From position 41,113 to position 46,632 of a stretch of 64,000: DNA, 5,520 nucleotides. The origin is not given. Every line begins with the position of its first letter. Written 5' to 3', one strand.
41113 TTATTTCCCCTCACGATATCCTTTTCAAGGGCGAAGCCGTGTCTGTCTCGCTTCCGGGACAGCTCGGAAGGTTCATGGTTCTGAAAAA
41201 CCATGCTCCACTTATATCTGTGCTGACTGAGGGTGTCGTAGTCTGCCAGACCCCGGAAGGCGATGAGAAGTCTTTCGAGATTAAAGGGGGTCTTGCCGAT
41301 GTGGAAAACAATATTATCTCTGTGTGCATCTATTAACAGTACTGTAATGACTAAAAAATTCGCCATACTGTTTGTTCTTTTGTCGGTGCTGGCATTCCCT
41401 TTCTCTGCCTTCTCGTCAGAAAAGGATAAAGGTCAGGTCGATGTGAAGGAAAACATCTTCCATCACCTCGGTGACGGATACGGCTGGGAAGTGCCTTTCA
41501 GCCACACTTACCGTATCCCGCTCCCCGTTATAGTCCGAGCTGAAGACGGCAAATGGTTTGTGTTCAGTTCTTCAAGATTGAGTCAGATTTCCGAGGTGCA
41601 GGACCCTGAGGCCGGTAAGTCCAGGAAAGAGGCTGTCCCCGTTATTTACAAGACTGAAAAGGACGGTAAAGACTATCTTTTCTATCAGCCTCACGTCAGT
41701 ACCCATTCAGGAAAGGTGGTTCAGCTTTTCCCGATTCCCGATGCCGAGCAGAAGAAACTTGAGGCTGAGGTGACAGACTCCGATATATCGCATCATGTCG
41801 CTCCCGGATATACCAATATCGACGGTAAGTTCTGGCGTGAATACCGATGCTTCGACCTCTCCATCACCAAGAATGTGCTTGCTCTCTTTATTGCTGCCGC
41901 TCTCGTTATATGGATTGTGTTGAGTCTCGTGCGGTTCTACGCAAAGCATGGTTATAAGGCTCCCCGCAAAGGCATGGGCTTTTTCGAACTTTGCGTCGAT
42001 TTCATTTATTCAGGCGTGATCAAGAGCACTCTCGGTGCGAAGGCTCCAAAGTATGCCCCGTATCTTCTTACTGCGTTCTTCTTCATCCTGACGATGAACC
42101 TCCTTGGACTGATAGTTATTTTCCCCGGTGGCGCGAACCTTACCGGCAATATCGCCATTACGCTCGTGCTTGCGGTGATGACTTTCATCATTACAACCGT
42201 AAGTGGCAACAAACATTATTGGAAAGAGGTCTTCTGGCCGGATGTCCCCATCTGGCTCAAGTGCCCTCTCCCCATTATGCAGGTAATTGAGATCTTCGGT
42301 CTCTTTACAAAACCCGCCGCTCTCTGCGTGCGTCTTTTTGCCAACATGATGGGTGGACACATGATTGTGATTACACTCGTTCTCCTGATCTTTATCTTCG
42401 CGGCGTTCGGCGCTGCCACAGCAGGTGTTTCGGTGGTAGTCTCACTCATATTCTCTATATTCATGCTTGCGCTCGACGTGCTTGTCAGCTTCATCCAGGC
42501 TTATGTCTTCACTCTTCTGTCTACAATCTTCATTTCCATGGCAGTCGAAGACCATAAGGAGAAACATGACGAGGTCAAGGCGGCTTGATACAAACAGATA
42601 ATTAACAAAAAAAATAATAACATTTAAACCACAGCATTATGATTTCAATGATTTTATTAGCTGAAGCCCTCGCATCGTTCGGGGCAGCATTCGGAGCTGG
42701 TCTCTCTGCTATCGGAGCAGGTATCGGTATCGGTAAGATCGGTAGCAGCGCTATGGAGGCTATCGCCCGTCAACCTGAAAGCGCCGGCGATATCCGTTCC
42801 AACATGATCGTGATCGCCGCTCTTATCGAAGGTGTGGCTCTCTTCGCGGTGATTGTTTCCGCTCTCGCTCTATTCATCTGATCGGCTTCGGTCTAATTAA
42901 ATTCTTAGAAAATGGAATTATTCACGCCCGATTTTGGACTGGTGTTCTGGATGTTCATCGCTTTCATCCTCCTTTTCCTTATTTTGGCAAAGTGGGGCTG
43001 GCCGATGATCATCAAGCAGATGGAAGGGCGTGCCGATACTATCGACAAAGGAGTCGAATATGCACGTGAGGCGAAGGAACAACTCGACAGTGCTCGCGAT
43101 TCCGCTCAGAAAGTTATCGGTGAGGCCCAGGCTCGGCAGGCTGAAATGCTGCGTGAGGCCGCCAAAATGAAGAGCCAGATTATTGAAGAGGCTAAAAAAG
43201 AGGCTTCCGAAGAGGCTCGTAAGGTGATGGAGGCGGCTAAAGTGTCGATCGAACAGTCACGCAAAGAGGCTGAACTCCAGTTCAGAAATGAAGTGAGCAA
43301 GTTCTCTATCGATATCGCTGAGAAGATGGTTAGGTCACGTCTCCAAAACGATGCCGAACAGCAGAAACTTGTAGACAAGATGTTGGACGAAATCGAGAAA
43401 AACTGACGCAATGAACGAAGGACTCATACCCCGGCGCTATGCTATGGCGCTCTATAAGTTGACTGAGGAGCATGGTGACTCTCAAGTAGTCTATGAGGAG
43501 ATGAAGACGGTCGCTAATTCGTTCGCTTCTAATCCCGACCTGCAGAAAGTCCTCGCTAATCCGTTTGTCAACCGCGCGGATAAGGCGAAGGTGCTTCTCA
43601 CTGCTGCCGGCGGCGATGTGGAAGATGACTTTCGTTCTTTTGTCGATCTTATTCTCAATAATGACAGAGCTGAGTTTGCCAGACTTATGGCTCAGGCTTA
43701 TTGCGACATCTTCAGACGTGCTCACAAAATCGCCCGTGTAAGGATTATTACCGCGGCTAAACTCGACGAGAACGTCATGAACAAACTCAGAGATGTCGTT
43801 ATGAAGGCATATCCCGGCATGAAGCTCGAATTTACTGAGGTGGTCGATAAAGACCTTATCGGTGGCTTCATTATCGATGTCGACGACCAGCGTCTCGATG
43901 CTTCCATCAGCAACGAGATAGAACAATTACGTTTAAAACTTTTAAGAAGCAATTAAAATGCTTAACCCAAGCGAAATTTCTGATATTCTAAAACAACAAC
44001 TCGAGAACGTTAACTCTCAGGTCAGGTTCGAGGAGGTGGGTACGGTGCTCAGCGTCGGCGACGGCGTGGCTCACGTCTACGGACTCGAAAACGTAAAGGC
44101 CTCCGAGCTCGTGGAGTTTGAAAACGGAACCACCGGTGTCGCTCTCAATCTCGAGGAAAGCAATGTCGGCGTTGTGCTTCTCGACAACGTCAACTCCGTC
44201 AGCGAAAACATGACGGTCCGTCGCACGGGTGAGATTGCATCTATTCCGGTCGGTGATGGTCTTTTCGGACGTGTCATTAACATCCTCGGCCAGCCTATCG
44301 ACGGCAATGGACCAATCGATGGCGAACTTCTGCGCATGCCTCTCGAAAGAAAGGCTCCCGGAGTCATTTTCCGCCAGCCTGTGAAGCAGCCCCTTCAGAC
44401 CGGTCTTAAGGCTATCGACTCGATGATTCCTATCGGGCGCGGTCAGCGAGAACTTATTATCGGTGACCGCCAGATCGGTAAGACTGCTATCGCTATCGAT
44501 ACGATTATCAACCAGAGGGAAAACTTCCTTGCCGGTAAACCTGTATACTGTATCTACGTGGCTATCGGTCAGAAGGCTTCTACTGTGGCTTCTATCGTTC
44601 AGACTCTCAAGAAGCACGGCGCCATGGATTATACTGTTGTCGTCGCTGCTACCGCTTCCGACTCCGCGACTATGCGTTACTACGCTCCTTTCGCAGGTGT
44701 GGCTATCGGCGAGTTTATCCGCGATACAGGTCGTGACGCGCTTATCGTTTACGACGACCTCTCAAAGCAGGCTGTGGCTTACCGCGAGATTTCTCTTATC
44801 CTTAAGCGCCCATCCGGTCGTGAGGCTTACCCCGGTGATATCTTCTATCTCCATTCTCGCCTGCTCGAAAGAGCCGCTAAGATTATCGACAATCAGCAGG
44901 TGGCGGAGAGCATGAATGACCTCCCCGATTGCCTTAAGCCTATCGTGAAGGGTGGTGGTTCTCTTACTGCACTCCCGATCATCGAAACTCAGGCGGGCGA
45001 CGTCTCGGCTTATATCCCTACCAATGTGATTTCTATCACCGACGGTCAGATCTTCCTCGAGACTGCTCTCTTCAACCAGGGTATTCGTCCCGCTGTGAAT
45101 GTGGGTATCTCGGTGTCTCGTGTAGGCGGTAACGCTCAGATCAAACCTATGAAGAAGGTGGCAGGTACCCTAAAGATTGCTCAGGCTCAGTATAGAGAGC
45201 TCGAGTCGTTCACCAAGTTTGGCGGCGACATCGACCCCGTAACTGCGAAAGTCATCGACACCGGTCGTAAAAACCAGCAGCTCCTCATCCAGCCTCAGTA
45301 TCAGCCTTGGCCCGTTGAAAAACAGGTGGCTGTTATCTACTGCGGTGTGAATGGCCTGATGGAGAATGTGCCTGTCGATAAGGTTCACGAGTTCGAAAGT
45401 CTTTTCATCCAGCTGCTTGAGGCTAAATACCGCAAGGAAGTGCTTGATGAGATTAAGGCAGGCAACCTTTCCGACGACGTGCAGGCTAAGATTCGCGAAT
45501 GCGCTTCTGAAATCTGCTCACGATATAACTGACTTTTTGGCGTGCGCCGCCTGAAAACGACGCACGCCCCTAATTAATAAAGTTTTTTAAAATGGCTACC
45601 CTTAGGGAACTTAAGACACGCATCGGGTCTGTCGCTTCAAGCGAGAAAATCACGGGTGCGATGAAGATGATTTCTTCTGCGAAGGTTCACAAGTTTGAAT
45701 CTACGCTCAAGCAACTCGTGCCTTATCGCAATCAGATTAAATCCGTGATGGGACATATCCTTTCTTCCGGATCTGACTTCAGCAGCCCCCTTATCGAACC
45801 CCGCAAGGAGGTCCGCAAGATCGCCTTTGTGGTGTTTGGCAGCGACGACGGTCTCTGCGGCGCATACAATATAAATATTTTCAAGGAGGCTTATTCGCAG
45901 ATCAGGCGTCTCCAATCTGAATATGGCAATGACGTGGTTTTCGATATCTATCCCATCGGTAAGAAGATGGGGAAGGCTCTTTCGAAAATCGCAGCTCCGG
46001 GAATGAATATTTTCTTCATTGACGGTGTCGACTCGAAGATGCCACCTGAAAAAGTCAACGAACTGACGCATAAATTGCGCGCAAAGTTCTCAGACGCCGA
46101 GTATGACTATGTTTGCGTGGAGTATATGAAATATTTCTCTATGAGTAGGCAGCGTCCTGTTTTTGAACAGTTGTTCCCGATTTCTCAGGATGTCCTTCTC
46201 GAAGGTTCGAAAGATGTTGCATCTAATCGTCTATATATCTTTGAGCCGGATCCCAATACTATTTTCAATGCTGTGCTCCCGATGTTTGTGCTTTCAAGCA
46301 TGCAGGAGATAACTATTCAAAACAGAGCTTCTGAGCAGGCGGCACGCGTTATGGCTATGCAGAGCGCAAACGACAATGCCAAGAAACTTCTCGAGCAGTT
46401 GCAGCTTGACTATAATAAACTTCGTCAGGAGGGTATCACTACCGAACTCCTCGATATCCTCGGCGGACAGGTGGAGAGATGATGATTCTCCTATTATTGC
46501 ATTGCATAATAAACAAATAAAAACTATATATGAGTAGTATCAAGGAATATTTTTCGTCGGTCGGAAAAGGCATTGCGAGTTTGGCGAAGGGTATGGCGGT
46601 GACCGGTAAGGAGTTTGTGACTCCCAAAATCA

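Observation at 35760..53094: Complete F1Fo ATP synthase operon nested inside the NDH-1 operon: nuoABCDH-atpDCBEFHAG-nuoIJKLMN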

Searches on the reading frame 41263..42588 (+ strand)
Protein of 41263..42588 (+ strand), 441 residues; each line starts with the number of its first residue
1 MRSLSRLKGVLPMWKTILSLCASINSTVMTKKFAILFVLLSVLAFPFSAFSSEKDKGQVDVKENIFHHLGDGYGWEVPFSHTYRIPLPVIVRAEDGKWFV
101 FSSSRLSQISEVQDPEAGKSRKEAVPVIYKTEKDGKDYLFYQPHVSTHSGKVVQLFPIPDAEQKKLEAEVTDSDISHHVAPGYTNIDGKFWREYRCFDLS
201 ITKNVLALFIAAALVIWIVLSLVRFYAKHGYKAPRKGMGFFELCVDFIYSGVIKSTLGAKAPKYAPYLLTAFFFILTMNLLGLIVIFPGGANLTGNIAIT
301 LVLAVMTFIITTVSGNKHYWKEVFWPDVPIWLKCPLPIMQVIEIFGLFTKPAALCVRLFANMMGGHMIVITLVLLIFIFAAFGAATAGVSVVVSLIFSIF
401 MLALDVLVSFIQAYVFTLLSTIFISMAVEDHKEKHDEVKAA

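Call 3: search_protein_families(library=pfam, proteins=[window:41263-42588:+])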
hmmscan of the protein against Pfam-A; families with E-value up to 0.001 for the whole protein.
window:41263-42588:+ (441 aa): 2 families
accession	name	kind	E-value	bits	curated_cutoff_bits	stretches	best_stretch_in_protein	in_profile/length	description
PF00119.25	ATP-synt_A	-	6.5e-54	183.5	33.9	1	207-425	3-217/217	ATP synthase A chain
PF10329.14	DUF2417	-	0.00096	19.1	25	1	166-313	5-152/234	Region of unknown function (DUF2417)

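Call 39: search_protein_families(library=ncbifam, proteins=[window:41347-42588:+])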
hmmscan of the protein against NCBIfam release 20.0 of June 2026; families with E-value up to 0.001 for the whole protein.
window:41347-42588:+ (413 aa): 14 families
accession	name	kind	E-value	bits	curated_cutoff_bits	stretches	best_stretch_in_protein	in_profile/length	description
NF009953.0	PRK13419.1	equivalog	4.1e-60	203.9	460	1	165-410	101-340/346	F0F1 ATP synthase subunit A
NF004482.0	PRK05815.2-4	equivalog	3.6e-39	135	225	1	166-402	22-250/252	F0F1 ATP synthase subunit A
TIGR01131.1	ATP_synt_6_or_A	equivalog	1.1e-33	117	102.6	1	178-398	18-225/227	F0F1 ATP synthase subunit A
NF009952.0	PRK13417.1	equivalog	1.7e-29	103.4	531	2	262-403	215-352/352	F0F1 ATP synthase subunit A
NF004486.0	PRK05815.3-4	equivalog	1.5e-23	83.7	272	1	170-401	22-224/224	F0F1 ATP synthase subunit A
NF004481.0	PRK05815.2-3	equivalog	4.6e-23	82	227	1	168-406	15-224/225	F0F1 ATP synthase subunit A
NF004479.0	PRK05815.1-4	equivalog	1e-21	77.3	268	1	178-403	17-237/238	F0F1 ATP synthase subunit A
NF004485.0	PRK05815.3-3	equivalog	6.4e-21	75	249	1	173-409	21-261/281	F0F1 ATP synthase subunit A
NF004487.0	PRK05815.3-5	equivalog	5.7e-18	65.2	224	1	175-410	25-248/269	F0F1 ATP synthase subunit A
NF009955.0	PRK13421.1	equivalog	9.9e-18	64.4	302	1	173-409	19-226/231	F0F1 ATP synthase subunit A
NF004477.0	PRK05815.1-1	equivalog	4.8e-17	62.3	280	1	144-403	11-268/268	F0F1 ATP synthase subunit A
NF004484.0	PRK05815.3-2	equivalog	2.8e-15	56.7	234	1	167-401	13-225/226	F0F1 ATP synthase subunit A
TIGR03306.1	altF1_A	exception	8.4e-15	55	302.1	1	195-399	37-215/217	alternate F1F0 ATPase, F0 subunit A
NF009954.0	PRK13420.1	equivalog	2e-13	50.6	272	1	172-408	18-225/229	F0F1 ATP synthase subunit A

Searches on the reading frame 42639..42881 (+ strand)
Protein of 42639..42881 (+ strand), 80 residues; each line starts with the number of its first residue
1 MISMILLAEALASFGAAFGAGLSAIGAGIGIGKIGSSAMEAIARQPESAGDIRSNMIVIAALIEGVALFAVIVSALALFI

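Call 3: search_protein_families(library=pfam, proteins=[window:42639-42881:+])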
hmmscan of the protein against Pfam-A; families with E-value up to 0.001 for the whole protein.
window:42639-42881:+ (80 aa): 1 family
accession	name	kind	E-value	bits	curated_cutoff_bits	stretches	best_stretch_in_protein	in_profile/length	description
PF00137.26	ATP-synt_C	-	3.3e-18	66.1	24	1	14-76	1-59/60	ATP synthase subunit C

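Call 39: search_protein_families(library=ncbifam, proteins=[window:42639-42881:+])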
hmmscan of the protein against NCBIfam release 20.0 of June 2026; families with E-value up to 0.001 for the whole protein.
window:42639-42881:+ (80 aa): 16 families
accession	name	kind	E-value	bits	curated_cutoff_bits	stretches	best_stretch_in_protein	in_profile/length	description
TIGR01260.1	ATP_synt_c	equivalog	3e-16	59.2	43.95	1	24-79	2-57/58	ATP synthase F0 subunit C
NF005363.0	PRK06876.1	equivalog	9.4e-16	57.4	71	1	11-79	7-75/80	F0F1 ATP synthase subunit C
NF009999.0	PRK13471.1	equivalog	8.8e-15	54.7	124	1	6-79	6-83/85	F0F1 ATP synthase subunit C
NF005900.0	PRK07874.1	equivalog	1.1e-13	51.2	114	1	12-72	16-75/80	ATP synthase F0 subunit C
NF005608.0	PRK07354.1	equivalog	4.4e-12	46.4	128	1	10-79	7-76/81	F0F1 ATP synthase subunit C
NF009998.0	PRK13468.1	equivalog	2.3e-10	40.7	116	1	9-79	8-78/88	F0F1 ATP synthase subunit C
NF005733.0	PRK07558.1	equivalog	5.6e-09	36.1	85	1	18-79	9-73/75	F0F1 ATP synthase subunit C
NF005521.0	PRK07159.1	equivalog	1.4e-08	34.7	122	1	11-80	28-100/101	F0F1 ATP synthase subunit C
NF009996.0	PRK13466.1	equivalog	2.2e-08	34.1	110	1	17-71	5-59/66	F0F1 ATP synthase subunit C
TIGR03322.1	alt_F1F0_F0_C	exception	2.8e-07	31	130.85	1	14-79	12-77/86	alternate F1F0 ATPase, F0 subunit C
NF009995.0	PRK13464.1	equivalog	3.8e-07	30.7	168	1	11-79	14-82/101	F0F1 ATP synthase subunit B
NF009997.0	PRK13467.1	equivalog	8.5e-07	28.9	98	1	17-75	5-62/66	F0F1 ATP synthase subunit C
NF004532.0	PRK05880.1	equivalog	1.7e-06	28.1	120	1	8-79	9-78/83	F0F1 ATP synthase subunit C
NF006295.0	PRK08482.1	equivalog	4.6e-06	27.1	135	1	10-79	30-99/105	F0F1 ATP synthase subunit C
NF004913.0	PRK06271.1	equivalog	2.1e-05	23.9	211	1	11-80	7-72/220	V-type ATP synthase subunit K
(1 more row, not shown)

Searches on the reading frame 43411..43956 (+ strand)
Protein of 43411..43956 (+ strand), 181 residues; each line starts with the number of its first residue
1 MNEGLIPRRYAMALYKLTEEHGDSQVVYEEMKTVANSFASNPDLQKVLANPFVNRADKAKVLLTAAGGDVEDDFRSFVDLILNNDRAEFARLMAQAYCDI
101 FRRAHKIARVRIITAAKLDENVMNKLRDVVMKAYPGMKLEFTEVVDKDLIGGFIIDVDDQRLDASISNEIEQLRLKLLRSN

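Call 3: search_protein_families(library=pfam, proteins=[window:43411-43956:+])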
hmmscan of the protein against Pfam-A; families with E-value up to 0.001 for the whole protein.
window:43411-43956:+ (181 aa): 1 family
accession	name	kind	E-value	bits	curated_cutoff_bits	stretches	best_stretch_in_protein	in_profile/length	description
PF00213.23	OSCP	-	4.3e-39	134.8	22.3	1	6-177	1-172/172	ATP synthase delta (OSCP) subunit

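Call 39: search_protein_families(library=ncbifam, proteins=[window:43411-43956:+])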
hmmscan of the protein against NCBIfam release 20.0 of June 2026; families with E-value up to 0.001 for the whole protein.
window:43411-43956:+ (181 aa): 14 families
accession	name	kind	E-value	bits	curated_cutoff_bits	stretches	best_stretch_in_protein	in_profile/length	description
NF009964.0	PRK13429.1-3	equivalog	5e-49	166.6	154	1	1-179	1-178/180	F0F1 ATP synthase subunit delta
NF004403.0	PRK05758.2-4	equivalog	2.9e-32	112.2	148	1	1-179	1-178/180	F0F1 ATP synthase subunit delta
TIGR01145.1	ATP_synt_delta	equivalog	2.4e-29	102.8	57.5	1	6-176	1-171/172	ATP synthase F1 subunit delta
NF004402.0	PRK05758.2-2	equivalog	2.7e-23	82.9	115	1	6-177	7-177/179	F0F1 ATP synthase subunit delta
NF004401.0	PRK05758.2-1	equivalog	1.5e-22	80.6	116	1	8-177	10-177/178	F0F1 ATP synthase subunit delta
NF004406.0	PRK05758.3-2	equivalog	1.9e-19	70.3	172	1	7-175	12-180/186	F0F1 ATP synthase subunit delta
NF009975.0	PRK13436.1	equivalog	6e-17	62.3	129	1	9-178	10-178/180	F0F1 ATP synthase subunit delta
NF004399.0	PRK05758.1-1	equivalog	2.3e-16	60.2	160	1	6-181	4-179/179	F0F1 ATP synthase subunit delta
NF009969.0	PRK13434.1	equivalog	4.7e-15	56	179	1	1-179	1-175/186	F0F1 ATP synthase subunit delta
NF009976.0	PRK13441.1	equivalog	6.7e-14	52.1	153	1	6-179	6-178/182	F0F1 ATP synthase subunit delta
NF009967.0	PRK13430.1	equivalog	2.7e-13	49.8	200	1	13-177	106-269/271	F0F1 ATP synthase subunit delta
NF004404.0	PRK05758.2-5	equivalog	1.8e-12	47.7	221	1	6-174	7-172/177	F0F1 ATP synthase subunit delta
NF006291.0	PRK08474.1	equivalog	1.9e-10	40.6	95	1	4-169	3-162/176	F0F1 ATP synthase subunit delta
NF009961.0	PRK13428.1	equivalog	6.4e-07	28.9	328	1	11-174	276-440/445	F0F1 ATP synthase subunit B/delta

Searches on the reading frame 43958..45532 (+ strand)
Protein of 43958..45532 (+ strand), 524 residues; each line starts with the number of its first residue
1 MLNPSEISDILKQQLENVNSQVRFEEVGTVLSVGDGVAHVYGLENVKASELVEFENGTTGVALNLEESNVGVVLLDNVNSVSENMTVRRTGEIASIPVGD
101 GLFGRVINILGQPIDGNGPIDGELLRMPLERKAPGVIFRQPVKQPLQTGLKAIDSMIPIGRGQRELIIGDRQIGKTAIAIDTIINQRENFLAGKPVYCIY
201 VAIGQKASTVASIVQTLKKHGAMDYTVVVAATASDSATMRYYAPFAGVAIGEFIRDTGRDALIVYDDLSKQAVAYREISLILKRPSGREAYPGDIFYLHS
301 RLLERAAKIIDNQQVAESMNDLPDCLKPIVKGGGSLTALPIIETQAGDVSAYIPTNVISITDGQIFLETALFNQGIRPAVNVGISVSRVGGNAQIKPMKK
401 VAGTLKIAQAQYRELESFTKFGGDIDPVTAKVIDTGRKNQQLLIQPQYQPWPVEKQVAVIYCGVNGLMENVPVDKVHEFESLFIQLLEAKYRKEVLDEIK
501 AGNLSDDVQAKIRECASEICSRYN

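Call 4: search_protein_families(library=pfam, proteins=[window:43958-45532:+])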
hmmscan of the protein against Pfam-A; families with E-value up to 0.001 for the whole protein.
window:43958-45532:+ (524 aa): 3 families
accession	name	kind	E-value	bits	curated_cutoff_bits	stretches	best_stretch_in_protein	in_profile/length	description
PF00006.31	ATP-synt_ab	-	5.5e-77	258.6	29.5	1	149-387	1-213/213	ATP synthase alpha/beta family, nucleotide-binding domain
PF00306.32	ATP-synt_ab_C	-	1.8e-38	132.1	27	1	394-518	1-125/126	ATP synthase alpha/beta chain, C terminal domain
PF02874.29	ATP-synt_ab_N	-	1.4e-16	61.2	20.9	1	25-91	3-69/69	ATP synthase alpha/beta family, beta-barrel domain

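Call 39: search_protein_families(library=ncbifam, proteins=[window:43958-45532:+])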
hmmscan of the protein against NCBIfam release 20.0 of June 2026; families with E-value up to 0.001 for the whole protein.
window:43958-45532:+ (524 aa): 34 families (the best 25 are shown)
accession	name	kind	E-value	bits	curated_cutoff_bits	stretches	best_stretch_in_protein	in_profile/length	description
TIGR00962.1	atpA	equivalog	3.8e-225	748.3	484.45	1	2-521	2-499/503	F0F1 ATP synthase subunit alpha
NF009884.0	PRK13343.1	equivalog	6.8e-198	658.4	554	1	6-521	9-500/507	F0F1 ATP synthase subunit alpha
TIGR03324.1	alt_F1F0_F1_al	exception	2.3e-171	570.9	750.5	1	8-517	9-494/497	alternate F1F0 ATPase, F1 subunit alpha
NF045863.1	glide_MMOB1660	exception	1e-118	397.6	600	1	30-466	3-420/515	MMOB1660 family gliding motility ATPase complex subunit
NF005523.0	PRK07165.1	equivalog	1.5e-93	314.2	414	2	30-315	7-291/509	ATP F0F1 synthase subunit alpha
NF045936.2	MSC_0619_alpha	exception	1e-85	288.4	520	2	76-315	51-287/505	MSC_0619 family F1-like ATPase alpha subunit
TIGR02546.1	III_secr_ATP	equivalog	2.5e-55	187.9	604.75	2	45-307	23-284/423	type III secretion system ATPase SctN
TIGR03496.1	FliI_clade1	equivalog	2.5e-52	178.1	619.1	1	30-457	3-408/414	flagellar protein export ATPase FliI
TIGR03498.1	FliI_clade3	equivalog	1.6e-49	168.7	587.45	1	28-423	1-374/418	flagellar protein export ATPase FliI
TIGR01026.1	fliI_yscN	subfamily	6.5e-47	160.3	379.5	1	58-423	60-395/440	FliI/YscN family ATPase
NF006575.0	PRK09099.1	subfamily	8.1e-45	153.4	706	1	7-457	10-434/443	type III secretion system ATPase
TIGR03497.1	FliI_clade2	equivalog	8.7e-45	153.4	629.8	2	63-308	39-276/413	flagellar protein export ATPase FliI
NF005391.0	PRK06936.1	equivalog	1.2e-43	149.6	657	2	44-308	40-301/439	type III secretion system ATPase SctN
NF006290.1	PRK08472.1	equivalog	1.1e-41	143.1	644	1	12-423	7-389/433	flagellar protein export ATPase FliI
NF005295.0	PRK06820.1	equivalog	7.6e-41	140.5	690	2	6-307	8-301/440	EscN/YscN/HrcN family type III secretion system ATPase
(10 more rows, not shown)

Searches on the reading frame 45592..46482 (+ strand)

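Call 4: search_protein_families(library=pfam, proteins=[window:45592-46482:+])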
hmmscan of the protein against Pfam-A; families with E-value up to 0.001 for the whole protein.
window:45592-46482:+ (296 aa): 1 family
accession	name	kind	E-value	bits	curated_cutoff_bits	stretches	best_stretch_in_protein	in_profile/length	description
PF00231.24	ATP-synt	-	4.7e-77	259.9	39.9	1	3-292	1-281/285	ATP synthase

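Call 39: search_protein_families(library=ncbifam, proteins=[window:45592-46482:+])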
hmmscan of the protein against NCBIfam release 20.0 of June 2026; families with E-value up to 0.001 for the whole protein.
window:45592-46482:+ (296 aa): 13 families
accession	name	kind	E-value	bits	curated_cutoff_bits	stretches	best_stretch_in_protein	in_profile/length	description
TIGR01146.1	ATPsyn_F1gamma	equivalog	6.6e-69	232.8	194.45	1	1-292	1-282/286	ATP synthase F1 subunit gamma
NF009959.0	PRK13426.1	equivalog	5.2e-68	229.7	394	1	1-294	1-289/291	F0F1 ATP synthase subunit gamma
NF004145.0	PRK05621.1-2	equivalog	9.6e-61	205.9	317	1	1-292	1-298/306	F0F1 ATP synthase subunit gamma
NF004144.0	PRK05621.1-1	equivalog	1.2e-59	202.2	372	1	1-293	1-284/287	F0F1 ATP synthase subunit gamma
NF009960.0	PRK13427.1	equivalog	3.5e-53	181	432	1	1-292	1-284/289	F0F1 ATP synthase subunit gamma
NF004146.0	PRK05621.1-4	equivalog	5.6e-52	177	342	1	1-292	1-292/296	F0F1 ATP synthase subunit gamma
NF010709.0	PRK14111.1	equivalog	9.6e-51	172.9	425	1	1-292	1-284/290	F0F1 ATP synthase subunit gamma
NF004147.0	PRK05621.2-1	equivalog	3.6e-50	171.4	382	1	2-293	3-289/293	F0F1 ATP synthase subunit gamma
NF009957.0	PRK13424.1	equivalog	1e-49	169.4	436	1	1-292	1-285/291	F0F1 ATP synthase subunit gamma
NF009958.0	PRK13425.1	equivalog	2.3e-47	161.8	501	1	1-292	1-286/292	F0F1 ATP synthase subunit gamma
NF009956.0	PRK13422.1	equivalog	6.8e-40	137.3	582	1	1-292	1-294/298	F0F1 ATP synthase subunit gamma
NF010708.0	PRK14110.1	equivalog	2.1e-38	132.4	445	1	5-290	7-284/291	F0F1 ATP synthase subunit gamma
TIGR03323.1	alt_F1F0_F1_gam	exception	7.5e-26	91.1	282.35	1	7-292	1-281/285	alternate F1F0 ATPase, F1 subunit gamma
